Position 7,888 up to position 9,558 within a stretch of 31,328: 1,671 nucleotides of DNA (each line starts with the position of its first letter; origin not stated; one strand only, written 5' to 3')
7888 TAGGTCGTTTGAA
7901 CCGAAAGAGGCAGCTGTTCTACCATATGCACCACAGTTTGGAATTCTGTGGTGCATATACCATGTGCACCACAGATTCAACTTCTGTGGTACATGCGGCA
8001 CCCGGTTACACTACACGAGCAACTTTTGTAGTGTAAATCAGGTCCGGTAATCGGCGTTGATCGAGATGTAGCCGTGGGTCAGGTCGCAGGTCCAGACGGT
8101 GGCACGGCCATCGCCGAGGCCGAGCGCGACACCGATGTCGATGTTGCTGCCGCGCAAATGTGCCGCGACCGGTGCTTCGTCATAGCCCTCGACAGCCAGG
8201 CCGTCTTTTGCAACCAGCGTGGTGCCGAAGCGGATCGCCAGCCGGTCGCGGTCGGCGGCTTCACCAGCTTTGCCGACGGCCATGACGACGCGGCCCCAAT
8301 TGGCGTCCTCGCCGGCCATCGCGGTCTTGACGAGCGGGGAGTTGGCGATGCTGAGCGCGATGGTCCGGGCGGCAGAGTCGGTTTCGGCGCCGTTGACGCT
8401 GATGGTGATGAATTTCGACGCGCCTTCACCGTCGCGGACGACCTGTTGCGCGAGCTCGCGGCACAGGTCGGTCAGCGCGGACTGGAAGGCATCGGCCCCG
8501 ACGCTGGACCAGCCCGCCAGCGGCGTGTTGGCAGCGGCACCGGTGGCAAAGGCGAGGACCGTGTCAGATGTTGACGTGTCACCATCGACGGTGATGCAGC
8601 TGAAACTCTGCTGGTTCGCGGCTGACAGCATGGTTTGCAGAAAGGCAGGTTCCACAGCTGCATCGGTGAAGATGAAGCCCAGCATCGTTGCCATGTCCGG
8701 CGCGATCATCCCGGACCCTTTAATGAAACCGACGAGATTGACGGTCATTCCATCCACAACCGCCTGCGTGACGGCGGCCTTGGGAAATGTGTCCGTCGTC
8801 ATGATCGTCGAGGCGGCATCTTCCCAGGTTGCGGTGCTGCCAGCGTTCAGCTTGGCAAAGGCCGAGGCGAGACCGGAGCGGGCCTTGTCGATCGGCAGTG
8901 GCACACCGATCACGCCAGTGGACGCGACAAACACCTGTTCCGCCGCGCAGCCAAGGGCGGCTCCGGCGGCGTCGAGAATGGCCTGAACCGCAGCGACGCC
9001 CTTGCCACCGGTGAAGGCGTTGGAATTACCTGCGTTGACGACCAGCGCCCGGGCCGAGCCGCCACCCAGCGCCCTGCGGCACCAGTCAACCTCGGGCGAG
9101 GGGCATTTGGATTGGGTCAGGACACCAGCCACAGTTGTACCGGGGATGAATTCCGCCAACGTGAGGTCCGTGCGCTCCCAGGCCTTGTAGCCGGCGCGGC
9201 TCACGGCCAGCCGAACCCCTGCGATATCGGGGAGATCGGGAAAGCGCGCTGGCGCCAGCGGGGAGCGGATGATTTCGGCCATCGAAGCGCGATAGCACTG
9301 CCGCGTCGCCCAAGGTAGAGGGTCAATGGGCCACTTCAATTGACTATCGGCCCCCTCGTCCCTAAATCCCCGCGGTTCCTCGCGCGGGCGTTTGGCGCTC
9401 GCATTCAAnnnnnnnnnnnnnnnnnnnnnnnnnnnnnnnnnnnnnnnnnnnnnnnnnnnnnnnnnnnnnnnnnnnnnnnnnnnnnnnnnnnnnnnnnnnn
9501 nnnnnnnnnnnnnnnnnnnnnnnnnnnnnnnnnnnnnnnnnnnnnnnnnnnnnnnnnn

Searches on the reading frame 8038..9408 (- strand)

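Call 7: search_protein_families(library=pfam, proteins=[window:8038-9408:-], max_evalue=0.01)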
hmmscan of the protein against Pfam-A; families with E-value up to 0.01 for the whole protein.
window:8038-9408:- (456 aa): 1 family
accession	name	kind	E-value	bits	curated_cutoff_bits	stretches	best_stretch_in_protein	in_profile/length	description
PF01960.23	ArgJ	-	2e-135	451.8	32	1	68-456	3-377/377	ArgJ family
